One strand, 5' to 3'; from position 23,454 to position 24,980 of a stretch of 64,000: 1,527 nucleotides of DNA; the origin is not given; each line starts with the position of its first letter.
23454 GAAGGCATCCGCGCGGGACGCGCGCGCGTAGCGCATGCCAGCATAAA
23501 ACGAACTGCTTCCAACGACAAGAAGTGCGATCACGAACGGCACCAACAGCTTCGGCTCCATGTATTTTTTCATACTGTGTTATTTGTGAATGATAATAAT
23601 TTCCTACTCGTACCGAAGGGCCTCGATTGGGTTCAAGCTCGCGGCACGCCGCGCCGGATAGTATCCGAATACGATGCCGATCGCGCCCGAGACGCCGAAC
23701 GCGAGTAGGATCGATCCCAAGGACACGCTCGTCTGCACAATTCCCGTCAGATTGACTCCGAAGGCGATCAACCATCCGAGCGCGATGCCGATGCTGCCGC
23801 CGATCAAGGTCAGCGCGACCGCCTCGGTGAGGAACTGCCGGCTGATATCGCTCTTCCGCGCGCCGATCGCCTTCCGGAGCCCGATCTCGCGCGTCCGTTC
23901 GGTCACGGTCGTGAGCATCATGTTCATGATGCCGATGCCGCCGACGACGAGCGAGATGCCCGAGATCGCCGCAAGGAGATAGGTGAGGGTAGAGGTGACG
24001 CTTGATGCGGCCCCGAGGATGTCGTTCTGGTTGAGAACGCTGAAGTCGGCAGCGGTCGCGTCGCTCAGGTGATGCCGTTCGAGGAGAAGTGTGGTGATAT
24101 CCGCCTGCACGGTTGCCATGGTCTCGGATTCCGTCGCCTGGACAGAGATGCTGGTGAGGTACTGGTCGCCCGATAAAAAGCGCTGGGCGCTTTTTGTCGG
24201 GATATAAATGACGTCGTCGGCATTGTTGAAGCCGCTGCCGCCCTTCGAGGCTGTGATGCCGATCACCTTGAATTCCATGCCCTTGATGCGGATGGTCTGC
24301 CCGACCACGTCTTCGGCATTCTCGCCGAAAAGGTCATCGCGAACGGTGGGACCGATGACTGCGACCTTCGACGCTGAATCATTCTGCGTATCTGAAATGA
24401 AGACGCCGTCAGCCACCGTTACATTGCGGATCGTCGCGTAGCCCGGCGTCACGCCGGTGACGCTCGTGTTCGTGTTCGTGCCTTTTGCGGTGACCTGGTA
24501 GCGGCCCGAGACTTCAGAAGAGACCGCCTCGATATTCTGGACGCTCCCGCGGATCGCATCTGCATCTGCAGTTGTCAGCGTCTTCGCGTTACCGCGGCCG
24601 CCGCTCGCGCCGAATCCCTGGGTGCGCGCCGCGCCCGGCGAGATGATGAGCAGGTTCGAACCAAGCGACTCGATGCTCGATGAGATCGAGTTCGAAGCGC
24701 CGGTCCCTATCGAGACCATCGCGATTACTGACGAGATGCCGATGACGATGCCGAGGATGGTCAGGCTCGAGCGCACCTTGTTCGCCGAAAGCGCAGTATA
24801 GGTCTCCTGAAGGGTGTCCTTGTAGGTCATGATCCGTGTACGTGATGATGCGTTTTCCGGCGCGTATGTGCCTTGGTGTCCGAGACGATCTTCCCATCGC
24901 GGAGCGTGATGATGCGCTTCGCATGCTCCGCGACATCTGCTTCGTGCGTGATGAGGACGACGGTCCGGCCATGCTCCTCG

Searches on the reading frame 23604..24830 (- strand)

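Call 72: search_protein_families(library=ncbifam, proteins=[window:23604-24830:-], max_evalue=0.00001)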
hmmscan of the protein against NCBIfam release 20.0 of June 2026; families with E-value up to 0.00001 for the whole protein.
window:23604-24830:- (408 aa): 4 families
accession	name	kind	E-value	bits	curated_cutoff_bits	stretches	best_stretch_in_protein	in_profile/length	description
NF007826.0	PRK10535.1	equivalog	3.4e-79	266.8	966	1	3-406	254-646/648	macrolide ABC transporter ATP-binding protein/permease MacB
TIGR03434.1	ADOP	subfamily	1.2e-35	122.9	622.3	1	107-408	513-803/803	ADOP family duplicated permease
TIGR02212.1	lolCE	equivalog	1.6e-10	40.5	362.45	1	21-408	24-411/411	lipoprotein-releasing ABC transporter permease subunit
NF038346.1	FtsX_actino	exception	1.3e-06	28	250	1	264-360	161-258/308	permease-like cell division protein FtsX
